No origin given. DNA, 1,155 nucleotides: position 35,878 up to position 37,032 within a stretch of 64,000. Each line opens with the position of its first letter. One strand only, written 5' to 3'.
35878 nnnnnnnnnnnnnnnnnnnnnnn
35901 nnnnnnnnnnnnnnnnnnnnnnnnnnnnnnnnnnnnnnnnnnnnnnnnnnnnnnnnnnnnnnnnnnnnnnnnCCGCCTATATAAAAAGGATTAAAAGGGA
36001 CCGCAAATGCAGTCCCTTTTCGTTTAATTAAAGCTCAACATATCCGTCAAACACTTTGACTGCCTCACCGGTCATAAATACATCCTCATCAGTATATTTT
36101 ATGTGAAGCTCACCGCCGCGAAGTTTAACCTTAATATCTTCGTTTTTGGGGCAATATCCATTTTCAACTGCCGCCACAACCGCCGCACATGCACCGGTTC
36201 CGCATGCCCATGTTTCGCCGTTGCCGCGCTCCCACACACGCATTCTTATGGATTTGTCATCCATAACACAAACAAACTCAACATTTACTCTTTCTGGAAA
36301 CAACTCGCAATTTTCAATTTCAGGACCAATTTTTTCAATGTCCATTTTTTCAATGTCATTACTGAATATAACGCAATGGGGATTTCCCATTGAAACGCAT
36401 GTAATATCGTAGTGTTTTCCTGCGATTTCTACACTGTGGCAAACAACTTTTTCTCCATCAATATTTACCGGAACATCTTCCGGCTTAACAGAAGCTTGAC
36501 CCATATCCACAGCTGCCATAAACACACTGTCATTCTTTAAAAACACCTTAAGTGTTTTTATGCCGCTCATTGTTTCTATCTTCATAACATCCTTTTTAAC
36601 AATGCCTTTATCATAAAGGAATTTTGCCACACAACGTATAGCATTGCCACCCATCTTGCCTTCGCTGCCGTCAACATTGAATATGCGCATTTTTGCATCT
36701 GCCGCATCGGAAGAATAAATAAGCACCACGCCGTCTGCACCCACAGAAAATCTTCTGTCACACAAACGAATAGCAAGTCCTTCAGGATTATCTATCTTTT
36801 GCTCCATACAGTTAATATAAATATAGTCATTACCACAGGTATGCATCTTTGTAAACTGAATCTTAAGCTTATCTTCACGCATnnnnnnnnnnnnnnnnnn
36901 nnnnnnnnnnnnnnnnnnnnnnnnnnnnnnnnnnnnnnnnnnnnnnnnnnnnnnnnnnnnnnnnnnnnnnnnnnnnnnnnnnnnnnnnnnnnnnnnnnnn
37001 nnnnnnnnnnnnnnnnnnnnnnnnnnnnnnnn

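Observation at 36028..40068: CarB fused in frame to a complete DapF-like domain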

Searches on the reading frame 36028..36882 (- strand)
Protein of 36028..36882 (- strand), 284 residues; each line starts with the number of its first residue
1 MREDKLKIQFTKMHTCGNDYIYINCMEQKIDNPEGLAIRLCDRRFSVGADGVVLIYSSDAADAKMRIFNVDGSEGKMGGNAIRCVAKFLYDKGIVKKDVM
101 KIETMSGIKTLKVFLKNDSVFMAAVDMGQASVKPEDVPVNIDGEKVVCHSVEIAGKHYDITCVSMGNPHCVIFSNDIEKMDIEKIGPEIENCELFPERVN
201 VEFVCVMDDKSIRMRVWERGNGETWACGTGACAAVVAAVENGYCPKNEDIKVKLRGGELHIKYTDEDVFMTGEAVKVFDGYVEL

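Call 13: search_solved_structures(query=window:36031-36882:-, show_alignments=3)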
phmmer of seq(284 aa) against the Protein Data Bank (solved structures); distinct sequences matched with E-value up to 0.001: 17.
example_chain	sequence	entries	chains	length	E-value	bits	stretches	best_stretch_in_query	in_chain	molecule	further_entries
2otn_A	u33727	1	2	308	2.2e-73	250.3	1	8-280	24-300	Diaminopimelate epimerase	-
9mro_A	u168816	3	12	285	2.5e-65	223.9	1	7-281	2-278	Diaminopimelate epimerase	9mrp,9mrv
5ha4_A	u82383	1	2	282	5.7e-58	199.7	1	7-284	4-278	Diaminopimelate epimerase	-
3ejx_A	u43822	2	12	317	5.9e-58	199.7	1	8-281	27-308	Diaminopimelate epimerase, chloroplastic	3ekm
8qzy_A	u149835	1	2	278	7.9e-57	196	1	7-284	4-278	Diaminopimelate epimerase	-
6d13_A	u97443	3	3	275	2.1e-54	188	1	8-284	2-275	Diaminopimelate epimerase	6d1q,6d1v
5ygu_A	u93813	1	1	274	3.1e-54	187.5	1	8-284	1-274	Diaminopimelate epimerase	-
4ijz_A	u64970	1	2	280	3.3e-54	187.4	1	8-284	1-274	Diaminopimelate epimerase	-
4ik0_A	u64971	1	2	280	1.7e-53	185.1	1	8-284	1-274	Diaminopimelate epimerase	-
6vck_A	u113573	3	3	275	7.1e-53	183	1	8-284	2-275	Diaminopimelate epimerase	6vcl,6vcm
2q9h_A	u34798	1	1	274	1.4e-51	178.8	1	8-283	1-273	Diaminopimelate epimerase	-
1gqz_A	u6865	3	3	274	3.6e-51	177.4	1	8-283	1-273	DIAMINOPIMELATE EPIMERASE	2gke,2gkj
1bwz_A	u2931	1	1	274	1.3e-50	175.6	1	8-283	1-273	PROTEIN (DIAMINOPIMELATE EPIMERASE)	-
2q9j_A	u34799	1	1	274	8.9e-50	172.8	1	8-283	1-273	Diaminopimelate epimerase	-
7vdy_A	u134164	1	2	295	9.5e-37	130.1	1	8-280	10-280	O-ureido-serine racemase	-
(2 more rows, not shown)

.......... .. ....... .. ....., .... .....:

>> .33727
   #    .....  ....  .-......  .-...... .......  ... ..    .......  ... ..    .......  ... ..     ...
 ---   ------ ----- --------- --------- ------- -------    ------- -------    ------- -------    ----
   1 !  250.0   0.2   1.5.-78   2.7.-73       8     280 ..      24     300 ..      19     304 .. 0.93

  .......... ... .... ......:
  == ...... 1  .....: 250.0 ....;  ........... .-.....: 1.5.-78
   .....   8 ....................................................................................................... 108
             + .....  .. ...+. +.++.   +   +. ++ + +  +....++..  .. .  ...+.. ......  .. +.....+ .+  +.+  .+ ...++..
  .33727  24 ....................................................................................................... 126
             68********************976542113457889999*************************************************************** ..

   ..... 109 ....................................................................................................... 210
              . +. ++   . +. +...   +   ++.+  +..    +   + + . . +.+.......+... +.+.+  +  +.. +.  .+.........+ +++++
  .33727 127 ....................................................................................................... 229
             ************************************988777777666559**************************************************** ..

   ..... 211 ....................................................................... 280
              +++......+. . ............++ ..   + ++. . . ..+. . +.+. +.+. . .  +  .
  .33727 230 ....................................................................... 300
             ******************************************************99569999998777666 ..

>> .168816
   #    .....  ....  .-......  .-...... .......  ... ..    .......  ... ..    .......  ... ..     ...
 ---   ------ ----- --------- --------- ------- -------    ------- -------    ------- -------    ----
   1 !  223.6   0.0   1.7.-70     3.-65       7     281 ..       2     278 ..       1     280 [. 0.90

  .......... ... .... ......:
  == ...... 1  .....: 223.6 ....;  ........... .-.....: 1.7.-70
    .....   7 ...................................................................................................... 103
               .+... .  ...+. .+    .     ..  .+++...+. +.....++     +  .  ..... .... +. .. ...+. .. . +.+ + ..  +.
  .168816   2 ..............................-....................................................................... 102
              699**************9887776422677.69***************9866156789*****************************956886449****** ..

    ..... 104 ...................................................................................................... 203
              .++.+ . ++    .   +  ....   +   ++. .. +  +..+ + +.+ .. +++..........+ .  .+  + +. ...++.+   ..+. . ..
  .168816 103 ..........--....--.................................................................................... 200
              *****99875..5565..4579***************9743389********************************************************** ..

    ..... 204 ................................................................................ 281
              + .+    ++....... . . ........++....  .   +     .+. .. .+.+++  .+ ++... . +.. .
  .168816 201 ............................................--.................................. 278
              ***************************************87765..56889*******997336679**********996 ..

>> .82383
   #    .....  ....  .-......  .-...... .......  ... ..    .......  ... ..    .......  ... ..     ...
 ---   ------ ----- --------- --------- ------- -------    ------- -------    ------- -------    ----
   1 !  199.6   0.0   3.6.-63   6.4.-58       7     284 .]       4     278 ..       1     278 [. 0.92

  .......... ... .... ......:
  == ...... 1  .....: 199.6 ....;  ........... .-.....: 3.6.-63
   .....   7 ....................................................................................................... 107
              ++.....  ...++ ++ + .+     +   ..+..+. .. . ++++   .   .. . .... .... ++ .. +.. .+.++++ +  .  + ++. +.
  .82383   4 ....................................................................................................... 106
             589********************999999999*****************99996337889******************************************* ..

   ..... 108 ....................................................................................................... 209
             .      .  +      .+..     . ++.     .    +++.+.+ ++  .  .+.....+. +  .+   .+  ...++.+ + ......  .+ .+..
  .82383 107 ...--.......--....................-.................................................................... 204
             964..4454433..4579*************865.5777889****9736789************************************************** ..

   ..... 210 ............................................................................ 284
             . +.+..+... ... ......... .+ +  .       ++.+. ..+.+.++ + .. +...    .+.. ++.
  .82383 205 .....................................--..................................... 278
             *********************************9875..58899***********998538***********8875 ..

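Call 24: search_protein_representatives(protein=window:36028-36882:-)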
Query: 284 residues. Proteins with E-value up to 0.001 (for the whole library): 22289; up to 1e-10: 14311; up to 1e-30: 3754. The best 150 are listed.
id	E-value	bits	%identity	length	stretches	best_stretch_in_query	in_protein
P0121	1.2e-105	369.3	58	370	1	2-284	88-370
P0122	6.0e-105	367.0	57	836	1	1-283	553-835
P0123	2.0e-99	348.9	55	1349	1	1-284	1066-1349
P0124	1.3e-90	320.0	49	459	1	1-282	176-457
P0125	1.0e-89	317.1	56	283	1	7-281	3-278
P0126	1.1e-89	316.9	53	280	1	7-283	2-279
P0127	1.4e-86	306.8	51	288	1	8-283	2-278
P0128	1.4e-86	306.8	49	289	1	4-283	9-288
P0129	1.2e-85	303.7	48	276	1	9-284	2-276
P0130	7.4e-85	301.1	45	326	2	102-284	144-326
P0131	9.1e-85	300.8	51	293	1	8-280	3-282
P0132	3.2e-84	299.0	48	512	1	1-282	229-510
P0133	1.1e-82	293.9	51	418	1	2-284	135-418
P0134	7.9e-82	291.2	52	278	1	6-282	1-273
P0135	1.0e-80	287.5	52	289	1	8-281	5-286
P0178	1.6e-72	260.7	46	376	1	8-283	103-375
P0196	8.6e-71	255.0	47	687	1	8-284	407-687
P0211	6.5e-69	248.8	48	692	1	7-283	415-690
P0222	4.0e-68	246.2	52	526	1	2-280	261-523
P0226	6.8e-68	245.4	45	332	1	45-283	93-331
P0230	1.1e-67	244.7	45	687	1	5-280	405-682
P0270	1.1e-65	238.3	49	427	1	7-281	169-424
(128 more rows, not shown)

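Call 29: find_related_loci(query=A1, collection=genome_contigs, flank=5000)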
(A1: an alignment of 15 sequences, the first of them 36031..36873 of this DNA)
Query A1 (281 aa) in genome_contigs; peptide patterns used: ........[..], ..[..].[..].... (x = any residue, [..] = any of these).
600 stretches matched a pattern (row limit reached: there are more); 595 encode a relative of the query (tblastn E <= 1e-3); the best 80 are kept; 80 distinct loci.
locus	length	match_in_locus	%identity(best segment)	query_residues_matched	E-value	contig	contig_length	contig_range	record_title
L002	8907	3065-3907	63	1-281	1e-113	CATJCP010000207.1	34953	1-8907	MAG: uncultured Oscillospiraceae bacterium isolate iMGMC-155_1678881731 genome assembly, contig: MegahitA5_10013, whole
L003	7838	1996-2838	60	1-281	9e-113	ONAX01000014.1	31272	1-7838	uncultured Clostridiales bacterium isolate RUG132 genome assembly, contig: scaffold_1197, whole genome shotgun sequence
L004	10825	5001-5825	61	5-279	1e-112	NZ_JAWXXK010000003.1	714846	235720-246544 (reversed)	Neglectibacter caecimuris strain M00184 M00184_ctg0003, whole genome shotgun sequence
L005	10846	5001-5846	59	1-279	7e-112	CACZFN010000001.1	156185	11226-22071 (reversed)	MAG: uncultured Ruminococcus sp. isolate RUG12579 genome assembly, contig: RUG12579_asm_1, whole genome shotgun sequence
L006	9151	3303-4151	60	2-281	3e-111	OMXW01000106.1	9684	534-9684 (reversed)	uncultured Clostridiales bacterium isolate RUG074 genome assembly, contig: scaffold_18969, whole genome shotgun sequence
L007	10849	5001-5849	59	2-281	3e-111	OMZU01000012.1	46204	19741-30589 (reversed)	uncultured Clostridiales bacterium isolate RUG109 genome assembly, contig: scaffold_215, whole genome shotgun sequence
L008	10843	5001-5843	58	1-281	6e-110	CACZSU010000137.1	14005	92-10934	MAG: uncultured Ruminococcus sp. isolate RUG12914 genome assembly, contig: RUG12914_asm_137, whole genome shotgun sequen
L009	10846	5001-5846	58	1-279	6e-110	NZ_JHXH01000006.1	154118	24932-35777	Ruminococcus sp. FC2018 T494DRAFT_scaffold00006.6_C, whole genome shotgun sequence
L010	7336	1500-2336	58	2-280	2e-109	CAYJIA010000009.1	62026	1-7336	MAG TPA_asm: uncultured Eubacteriales bacterium isolate ERP123703_co3_27 genome assembly, contig: NODE_437_length_62026_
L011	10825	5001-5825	58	5-277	2e-108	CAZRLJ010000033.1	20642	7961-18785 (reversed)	MAG TPA_asm: uncultured Acutalibacter sp. isolate SRP287540_co1_237 genome assembly, contig: NODE_2622_length_20642_cov_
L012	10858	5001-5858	60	1-281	3e-108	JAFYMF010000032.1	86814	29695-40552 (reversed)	MAG: Clostridia bacterium isolate RGIG7218 Water_buffalos_Cecum-1__c529128, whole genome shotgun sequence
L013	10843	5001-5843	58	1-281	8e-107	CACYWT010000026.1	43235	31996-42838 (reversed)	MAG: uncultured Ruminococcus sp. isolate RUG12347 genome assembly, contig: RUG12347_asm_26, whole genome shotgun sequenc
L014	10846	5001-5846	55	1-281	9e-106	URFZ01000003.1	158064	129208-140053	uncultured Clostridiales bacterium isolate UMGS964 genome assembly, contig: NODE_69_length_158064_cov_5.422887, whole ge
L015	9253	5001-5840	58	3-281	1e-105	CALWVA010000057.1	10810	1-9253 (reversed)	MAG: uncultured Clostridia bacterium isolate BRZ_NV__bin57 genome assembly, contig: BRZ_NV__NODE_8563_length_10810_cov_7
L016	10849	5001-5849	56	3-281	3e-104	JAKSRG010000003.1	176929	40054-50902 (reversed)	MAG: Clostridia bacterium isolate Horse_feces249 MAG249_3, whole genome shotgun sequence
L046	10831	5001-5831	53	4-280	4e-95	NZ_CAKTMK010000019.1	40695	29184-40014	MAG: uncultured Oscillibacter sp. isolate REFINED_METABAT215_TOP10_CONTIGS_1500_ASSEMBLY_K77_MERGED__Hadza_PheChl_Fiber-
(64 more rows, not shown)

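Call 66: search_protein_families(library=pfam, proteins=[P0132, P0211, P0230, P0196, P0226, P0222, P0270, P0124, P0178], max_evalue=0.00001)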
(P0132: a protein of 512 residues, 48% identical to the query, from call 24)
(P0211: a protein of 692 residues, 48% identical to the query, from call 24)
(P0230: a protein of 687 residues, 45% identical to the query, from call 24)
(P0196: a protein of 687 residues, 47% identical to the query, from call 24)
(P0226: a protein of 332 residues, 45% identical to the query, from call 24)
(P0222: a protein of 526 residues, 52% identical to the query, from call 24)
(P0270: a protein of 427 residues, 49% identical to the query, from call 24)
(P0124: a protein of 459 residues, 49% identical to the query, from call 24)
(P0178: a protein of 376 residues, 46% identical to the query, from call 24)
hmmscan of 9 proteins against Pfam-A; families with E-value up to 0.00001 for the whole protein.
P0132 (512 aa): 2 families
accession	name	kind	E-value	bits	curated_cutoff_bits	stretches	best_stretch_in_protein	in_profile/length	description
PF01678.24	DAP_epimerase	-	3.1e-56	189.1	34.7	2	390-504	2-120/121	Diaminopimelate epimerase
PF02729.26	OTCace_N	-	1.4e-36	126.2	29.9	1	7-129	1-129/148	Aspartate/ornithine carbamoyltransferase, carbamoyl-P binding domain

P0211 (692 aa): 2 families
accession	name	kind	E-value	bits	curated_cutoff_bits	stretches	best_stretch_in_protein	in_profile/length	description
PF01678.24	DAP_epimerase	-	2e-49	167.1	34.7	2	418-543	1-121/121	Diaminopimelate epimerase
PF02786.22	CPSase_L_D2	-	2.4e-13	50.5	19.8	1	122-226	97-210/211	Carbamoyl-phosphate synthase L chain, ATP binding domain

P0230 (687 aa): 2 families
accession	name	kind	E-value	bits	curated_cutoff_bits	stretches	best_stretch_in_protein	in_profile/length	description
PF01678.24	DAP_epimerase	-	2e-57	192.9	34.7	2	410-534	1-120/121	Diaminopimelate epimerase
PF00155.27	Aminotran_1_2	-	5.6e-41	141.4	19.7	1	41-388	10-361/361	Aminotransferase class I and II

P0196 (687 aa): 1 family
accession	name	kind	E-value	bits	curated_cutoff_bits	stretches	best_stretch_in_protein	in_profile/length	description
PF01678.24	DAP_epimerase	-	2.6e-70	234.5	34.7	2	566-678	2-119/121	Diaminopimelate epimerase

P0226 (332 aa): 2 families
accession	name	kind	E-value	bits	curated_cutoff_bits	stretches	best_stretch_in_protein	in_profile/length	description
PF01678.24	DAP_epimerase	-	6e-42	143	34.7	2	210-323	2-119/121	Diaminopimelate epimerase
PF02906.19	Fe_hyd_lg_C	-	3.4e-11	43.7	22.1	1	11-77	189-245/245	Iron only hydrogenase large subunit, C-terminal domain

P0222 (526 aa): 1 family
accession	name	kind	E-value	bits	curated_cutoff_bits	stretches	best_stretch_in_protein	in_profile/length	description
PF01678.24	DAP_epimerase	-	3e-60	202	34.7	2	269-388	1-119/121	Diaminopimelate epimerase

P0270 (427 aa): 6 families
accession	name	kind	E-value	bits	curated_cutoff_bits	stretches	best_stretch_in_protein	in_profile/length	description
PF01678.24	DAP_epimerase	-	1.6e-55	186.8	34.7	2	172-292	1-119/121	Diaminopimelate epimerase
PF13420.13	Acetyltransf_4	-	6.5e-23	81.9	24.3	1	3-155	1-154/155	Acetyltransferase (GNAT) domain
PF00583.31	Acetyltransf_1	-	6.7e-13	49.4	20.7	1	36-135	18-116/116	Acetyltransferase (GNAT) family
PF13673.13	Acetyltransf_10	-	5.3e-08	33.3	23.6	1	36-140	19-112/128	Acetyltransferase (GNAT) domain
PF13508.13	Acetyltransf_7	-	6.6e-08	33.3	27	1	51-136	4-83/84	Acetyltransferase (GNAT) domain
PF13302.13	Acetyltransf_3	-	6.7e-07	30.5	25.4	1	2-136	3-138/138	Acetyltransferase (GNAT) domain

P0124 (459 aa): 2 families
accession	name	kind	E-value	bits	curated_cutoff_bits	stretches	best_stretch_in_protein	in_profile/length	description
PF01678.24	DAP_epimerase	-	7.2e-47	158.9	34.7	2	337-450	2-119/121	Diaminopimelate epimerase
PF02142.27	MGS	-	7e-13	49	24.1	1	61-147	1-94/94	MGS-like domain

P0178 (376 aa): 1 family
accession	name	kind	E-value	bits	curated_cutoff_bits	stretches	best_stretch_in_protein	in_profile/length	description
PF01678.24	DAP_epimerase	-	8.1e-64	213.6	34.7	2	257-369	2-121/121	Diaminopimelate epimerase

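Call 74: find_homologous_proteins(query=L046:1797-5831:+, max_evalue=1e-50)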
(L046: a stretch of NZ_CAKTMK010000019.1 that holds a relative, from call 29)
Query L046:1797-5831:+ (1345 aa): 8000 proteins with E <= 1e-50 among 8000 candidates; the best 120 are listed.
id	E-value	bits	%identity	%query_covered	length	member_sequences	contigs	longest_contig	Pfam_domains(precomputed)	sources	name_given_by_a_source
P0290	0.0e+0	3030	100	100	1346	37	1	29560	PF25596.2,PF02142.28,PF15632.12,PF13549.12,PF02786.23,PF02787.26,PF02222.28,PF01678.25,PF02655.20,PF01071.25,PF07478.19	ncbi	-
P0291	0.0e+0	2728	89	100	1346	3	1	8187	PF25596.2,PF02142.28,PF15632.12,PF02786.23,PF02787.26,PF02222.28,PF01678.25,PF02655.20,PF01071.25,PF07478.19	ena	-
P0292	0.0e+0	2723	89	100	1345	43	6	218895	PF25596.2,PF02142.28,PF15632.12,PF13549.12,PF02786.23,PF02787.26,PF02222.28,PF01678.25,PF02655.20,PF07478.19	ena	-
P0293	0.0e+0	2705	89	100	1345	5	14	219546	PF25596.2,PF02142.28,PF15632.12,PF13549.12,PF02786.23,PF02787.26,PF02222.28,PF01678.25,PF02655.20,PF07478.19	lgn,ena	-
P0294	0.0e+0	2704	88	100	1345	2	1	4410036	PF25596.2,PF02142.28,PF15632.12,PF13549.12,PF02786.23,PF02787.26,PF02222.28,PF01678.25,PF02655.20,PF07478.19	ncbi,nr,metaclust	ncbi:carbamoyl-phosphate synthase large chain/diaminopimelate epimerase [Oscillibacter valericigenes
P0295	0.0e+0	2689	87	100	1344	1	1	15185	PF25596.2,PF02142.28,PF15632.12,PF13549.12,PF02786.23,PF02787.26,PF02222.28,PF01678.25,PF02655.20,PF01071.25,PF07478.19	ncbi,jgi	-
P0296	0.0e+0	2685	87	100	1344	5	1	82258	PF25596.2,PF02142.28,PF15632.12,PF13549.12,PF02786.23,PF02787.26,PF02222.28,PF01678.25,PF02655.20,PF01071.25,PF07478.19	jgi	-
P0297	0.0e+0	2672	87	100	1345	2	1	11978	PF25596.2,PF02142.28,PF15632.12,PF13549.12,PF02786.23,PF02787.26,PF02222.28,PF01678.25,PF02655.20,PF01071.25,PF07478.19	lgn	-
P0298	0.0e+0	2627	86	100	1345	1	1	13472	PF25596.2,PF02142.28,PF15632.12,PF13549.12,PF02786.23,PF02787.26,PF02222.28,PF01678.25,PF02655.20,PF01071.25,PF07478.19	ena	-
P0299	0.0e+0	2623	85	100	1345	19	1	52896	PF25596.2,PF02142.28,PF15632.12,PF13549.12,PF02786.23,PF02787.26,PF02222.28,PF01678.25,PF02655.20,PF01071.25,PF07478.19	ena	-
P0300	0.0e+0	2616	86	100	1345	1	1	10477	PF25596.2,PF02142.28,PF15632.12,PF13549.12,PF02786.23,PF02787.26,PF02222.28,PF01678.25,PF02655.20,PF01071.25,PF07478.19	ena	-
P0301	0.0e+0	2616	86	100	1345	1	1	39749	PF25596.2,PF02142.28,PF15632.12,PF13549.12,PF02786.23,PF02787.26,PF02222.28,PF01678.25,PF02655.20,PF01071.25,PF07478.19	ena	-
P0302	0.0e+0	2615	86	100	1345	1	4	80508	PF25596.2,PF02142.28,PF15632.12,PF13549.12,PF02786.23,PF02787.26,PF02222.28,PF01678.25,PF02655.20,PF01071.25,PF07478.19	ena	-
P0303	0.0e+0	2615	86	100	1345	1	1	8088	PF25596.2,PF02142.28,PF15632.12,PF13549.12,PF02786.23,PF02787.26,PF02222.28,PF01678.25,PF02655.20,PF01071.25,PF07478.19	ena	-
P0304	0.0e+0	2614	86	100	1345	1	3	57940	PF25596.2,PF02142.28,PF15632.12,PF13549.12,PF02786.23,PF02787.26,PF02222.28,PF01678.25,PF02655.20,PF01071.25,PF07478.19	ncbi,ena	-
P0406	0.0e+0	2592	85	100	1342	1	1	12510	PF25596.2,PF02142.28,PF15632.12,PF02786.23,PF02787.26,PF02222.28,PF01678.25,PF02655.20,PF01071.25,PF07478.19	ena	-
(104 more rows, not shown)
